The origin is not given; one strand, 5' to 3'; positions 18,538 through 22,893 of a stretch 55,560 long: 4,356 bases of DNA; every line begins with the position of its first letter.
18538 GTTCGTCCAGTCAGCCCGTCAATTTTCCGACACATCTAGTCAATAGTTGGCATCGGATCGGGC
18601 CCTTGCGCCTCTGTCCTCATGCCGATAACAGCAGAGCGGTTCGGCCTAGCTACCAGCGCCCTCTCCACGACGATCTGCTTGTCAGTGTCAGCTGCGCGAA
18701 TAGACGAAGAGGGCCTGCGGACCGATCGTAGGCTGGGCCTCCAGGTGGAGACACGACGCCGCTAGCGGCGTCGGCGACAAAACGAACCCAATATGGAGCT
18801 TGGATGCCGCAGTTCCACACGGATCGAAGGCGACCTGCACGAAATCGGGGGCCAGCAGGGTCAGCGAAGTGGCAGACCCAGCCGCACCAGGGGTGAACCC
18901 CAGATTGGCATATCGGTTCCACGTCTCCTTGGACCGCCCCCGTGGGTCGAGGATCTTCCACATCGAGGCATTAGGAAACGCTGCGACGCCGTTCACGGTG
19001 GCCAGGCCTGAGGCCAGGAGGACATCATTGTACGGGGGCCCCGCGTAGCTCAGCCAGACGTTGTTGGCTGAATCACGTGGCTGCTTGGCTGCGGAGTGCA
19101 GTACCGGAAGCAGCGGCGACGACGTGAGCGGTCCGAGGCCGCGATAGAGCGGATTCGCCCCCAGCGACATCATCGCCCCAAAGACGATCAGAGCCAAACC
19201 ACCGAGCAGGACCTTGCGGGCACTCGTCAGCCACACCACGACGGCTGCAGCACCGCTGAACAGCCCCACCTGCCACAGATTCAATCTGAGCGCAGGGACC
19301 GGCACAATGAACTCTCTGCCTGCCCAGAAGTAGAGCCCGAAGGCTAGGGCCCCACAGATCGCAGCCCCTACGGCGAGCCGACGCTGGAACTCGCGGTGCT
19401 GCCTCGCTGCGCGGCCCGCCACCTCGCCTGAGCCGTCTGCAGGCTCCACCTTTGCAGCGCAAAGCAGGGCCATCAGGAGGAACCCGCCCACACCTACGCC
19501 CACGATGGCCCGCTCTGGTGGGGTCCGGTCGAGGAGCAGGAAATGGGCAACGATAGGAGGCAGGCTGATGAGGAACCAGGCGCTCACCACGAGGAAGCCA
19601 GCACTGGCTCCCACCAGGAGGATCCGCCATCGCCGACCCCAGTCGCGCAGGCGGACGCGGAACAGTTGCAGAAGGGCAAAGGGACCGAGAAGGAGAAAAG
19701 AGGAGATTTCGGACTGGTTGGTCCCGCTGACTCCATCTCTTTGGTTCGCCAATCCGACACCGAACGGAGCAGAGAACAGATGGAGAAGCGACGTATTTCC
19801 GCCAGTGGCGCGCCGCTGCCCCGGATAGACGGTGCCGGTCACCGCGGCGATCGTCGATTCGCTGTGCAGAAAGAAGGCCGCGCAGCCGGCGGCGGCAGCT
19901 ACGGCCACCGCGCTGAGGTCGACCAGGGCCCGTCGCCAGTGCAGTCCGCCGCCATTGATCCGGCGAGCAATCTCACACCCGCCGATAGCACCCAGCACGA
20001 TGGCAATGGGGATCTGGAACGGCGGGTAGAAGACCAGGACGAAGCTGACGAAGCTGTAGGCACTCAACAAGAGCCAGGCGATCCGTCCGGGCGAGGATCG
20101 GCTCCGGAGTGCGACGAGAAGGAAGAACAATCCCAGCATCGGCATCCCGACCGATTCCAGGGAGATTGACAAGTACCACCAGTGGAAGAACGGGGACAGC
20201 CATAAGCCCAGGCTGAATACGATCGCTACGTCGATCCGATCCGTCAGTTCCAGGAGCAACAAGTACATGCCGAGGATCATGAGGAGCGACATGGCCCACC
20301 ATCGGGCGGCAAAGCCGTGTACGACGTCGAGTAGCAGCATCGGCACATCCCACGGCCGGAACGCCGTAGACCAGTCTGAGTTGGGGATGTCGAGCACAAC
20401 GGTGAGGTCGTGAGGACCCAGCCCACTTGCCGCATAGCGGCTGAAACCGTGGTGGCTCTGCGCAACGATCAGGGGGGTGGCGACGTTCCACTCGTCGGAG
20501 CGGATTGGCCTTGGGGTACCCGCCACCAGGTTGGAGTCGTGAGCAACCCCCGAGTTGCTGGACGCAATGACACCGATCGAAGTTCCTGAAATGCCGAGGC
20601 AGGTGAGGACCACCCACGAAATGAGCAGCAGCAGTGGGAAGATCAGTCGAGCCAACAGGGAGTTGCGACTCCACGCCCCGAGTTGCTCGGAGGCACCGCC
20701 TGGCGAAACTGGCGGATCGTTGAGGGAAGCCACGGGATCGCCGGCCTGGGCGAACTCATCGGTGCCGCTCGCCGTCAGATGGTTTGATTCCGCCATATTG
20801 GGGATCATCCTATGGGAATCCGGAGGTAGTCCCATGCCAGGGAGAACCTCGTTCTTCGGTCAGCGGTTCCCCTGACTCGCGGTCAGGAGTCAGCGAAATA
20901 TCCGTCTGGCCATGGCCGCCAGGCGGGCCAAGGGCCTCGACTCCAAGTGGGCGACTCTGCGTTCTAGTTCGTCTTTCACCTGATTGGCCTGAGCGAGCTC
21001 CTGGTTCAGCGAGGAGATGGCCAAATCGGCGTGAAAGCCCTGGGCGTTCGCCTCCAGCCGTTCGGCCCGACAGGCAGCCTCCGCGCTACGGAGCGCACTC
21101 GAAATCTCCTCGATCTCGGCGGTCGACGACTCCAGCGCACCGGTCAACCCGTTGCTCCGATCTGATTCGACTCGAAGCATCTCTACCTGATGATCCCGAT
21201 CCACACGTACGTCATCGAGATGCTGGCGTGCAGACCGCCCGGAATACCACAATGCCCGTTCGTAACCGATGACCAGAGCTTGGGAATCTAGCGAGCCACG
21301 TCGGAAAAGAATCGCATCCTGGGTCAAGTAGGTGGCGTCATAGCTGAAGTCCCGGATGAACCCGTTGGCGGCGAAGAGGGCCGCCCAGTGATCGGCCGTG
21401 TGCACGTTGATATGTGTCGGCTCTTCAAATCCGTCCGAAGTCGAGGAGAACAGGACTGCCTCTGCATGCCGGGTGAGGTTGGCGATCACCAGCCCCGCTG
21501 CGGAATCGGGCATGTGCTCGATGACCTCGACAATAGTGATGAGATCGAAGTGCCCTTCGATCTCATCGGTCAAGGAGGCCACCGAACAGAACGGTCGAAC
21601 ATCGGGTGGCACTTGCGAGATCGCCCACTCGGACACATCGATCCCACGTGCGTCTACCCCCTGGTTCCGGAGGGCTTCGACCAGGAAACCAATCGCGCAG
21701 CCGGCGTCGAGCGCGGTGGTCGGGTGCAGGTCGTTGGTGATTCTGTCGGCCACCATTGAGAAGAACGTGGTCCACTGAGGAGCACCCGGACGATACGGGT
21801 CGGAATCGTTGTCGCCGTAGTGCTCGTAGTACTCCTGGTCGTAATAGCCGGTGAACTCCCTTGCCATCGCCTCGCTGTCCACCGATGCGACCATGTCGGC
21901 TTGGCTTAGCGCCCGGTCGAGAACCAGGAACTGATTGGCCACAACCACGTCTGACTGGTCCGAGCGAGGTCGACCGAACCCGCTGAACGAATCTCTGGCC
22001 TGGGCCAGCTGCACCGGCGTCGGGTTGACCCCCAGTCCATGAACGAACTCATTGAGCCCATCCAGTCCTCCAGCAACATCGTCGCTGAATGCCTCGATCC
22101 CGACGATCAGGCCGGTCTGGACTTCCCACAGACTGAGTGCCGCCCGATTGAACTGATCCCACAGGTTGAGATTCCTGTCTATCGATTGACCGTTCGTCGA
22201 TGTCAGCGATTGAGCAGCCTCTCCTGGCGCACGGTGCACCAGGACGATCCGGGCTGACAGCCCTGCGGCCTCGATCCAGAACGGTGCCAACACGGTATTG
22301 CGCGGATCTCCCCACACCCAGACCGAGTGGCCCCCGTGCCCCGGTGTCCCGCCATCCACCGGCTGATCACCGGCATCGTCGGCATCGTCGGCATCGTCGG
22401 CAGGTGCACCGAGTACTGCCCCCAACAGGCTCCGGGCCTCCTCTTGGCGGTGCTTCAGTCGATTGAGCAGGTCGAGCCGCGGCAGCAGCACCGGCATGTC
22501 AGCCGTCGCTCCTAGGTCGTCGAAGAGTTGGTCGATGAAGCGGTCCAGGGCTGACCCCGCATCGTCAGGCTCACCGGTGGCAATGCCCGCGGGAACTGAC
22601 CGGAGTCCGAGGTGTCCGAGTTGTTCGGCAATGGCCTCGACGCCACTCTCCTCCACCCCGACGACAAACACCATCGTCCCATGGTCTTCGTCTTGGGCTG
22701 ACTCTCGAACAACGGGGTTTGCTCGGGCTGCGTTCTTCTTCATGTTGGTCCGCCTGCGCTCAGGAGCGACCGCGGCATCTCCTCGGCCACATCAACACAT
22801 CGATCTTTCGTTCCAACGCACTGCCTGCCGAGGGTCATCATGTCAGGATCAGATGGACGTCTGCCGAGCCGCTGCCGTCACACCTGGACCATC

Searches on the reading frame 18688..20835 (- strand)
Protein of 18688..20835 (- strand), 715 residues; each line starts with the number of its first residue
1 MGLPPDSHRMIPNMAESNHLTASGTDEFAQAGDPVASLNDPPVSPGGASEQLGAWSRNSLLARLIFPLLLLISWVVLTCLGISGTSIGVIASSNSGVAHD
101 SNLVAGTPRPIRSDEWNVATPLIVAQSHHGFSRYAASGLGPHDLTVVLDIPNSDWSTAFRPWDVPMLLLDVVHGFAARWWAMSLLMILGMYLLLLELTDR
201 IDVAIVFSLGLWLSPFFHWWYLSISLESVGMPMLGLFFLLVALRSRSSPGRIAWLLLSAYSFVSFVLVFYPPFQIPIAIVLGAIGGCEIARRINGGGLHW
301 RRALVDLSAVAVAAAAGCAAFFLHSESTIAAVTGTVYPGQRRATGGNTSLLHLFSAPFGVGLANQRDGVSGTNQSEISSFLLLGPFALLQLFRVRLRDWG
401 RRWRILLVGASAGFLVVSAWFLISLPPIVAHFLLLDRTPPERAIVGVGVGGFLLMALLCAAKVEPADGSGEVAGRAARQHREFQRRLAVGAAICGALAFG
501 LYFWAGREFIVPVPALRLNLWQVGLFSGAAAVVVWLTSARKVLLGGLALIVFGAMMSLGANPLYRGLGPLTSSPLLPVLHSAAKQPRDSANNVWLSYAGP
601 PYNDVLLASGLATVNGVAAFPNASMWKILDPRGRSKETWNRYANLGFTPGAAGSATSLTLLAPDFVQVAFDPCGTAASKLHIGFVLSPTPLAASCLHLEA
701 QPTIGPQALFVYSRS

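Call 33: search_protein_families(library=pfam, proteins=[window:18688-20835:-], max_evalue=0.00001)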
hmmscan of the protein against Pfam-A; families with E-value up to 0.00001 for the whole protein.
window:18688-20835:- (715 aa): 2 families
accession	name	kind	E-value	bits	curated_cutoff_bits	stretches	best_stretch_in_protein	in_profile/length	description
PF24677.1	DUF7657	-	7.5e-82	275.6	26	1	68-459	5-399/401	Domain of unknown function (DUF7657)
PF24672.1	DUF7654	-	5.2e-23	81.8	27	1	587-712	16-139/145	Domain of unknown function (DUF7654)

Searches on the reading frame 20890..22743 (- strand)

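Call 33: search_protein_families(library=pfam, proteins=[window:20890-22743:-], max_evalue=0.00001)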
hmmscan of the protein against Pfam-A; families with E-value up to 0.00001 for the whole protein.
window:20890-22743:- (617 aa): 2 families
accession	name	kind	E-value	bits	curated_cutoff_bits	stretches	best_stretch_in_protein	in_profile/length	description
PF13489.12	Methyltransf_23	-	4e-11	43.4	27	1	341-462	23-159/164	Methyltransferase domain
PF08242.18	Methyltransf_12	-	2.2e-07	31.9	30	0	345-417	1-84/98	Methyltransferase domain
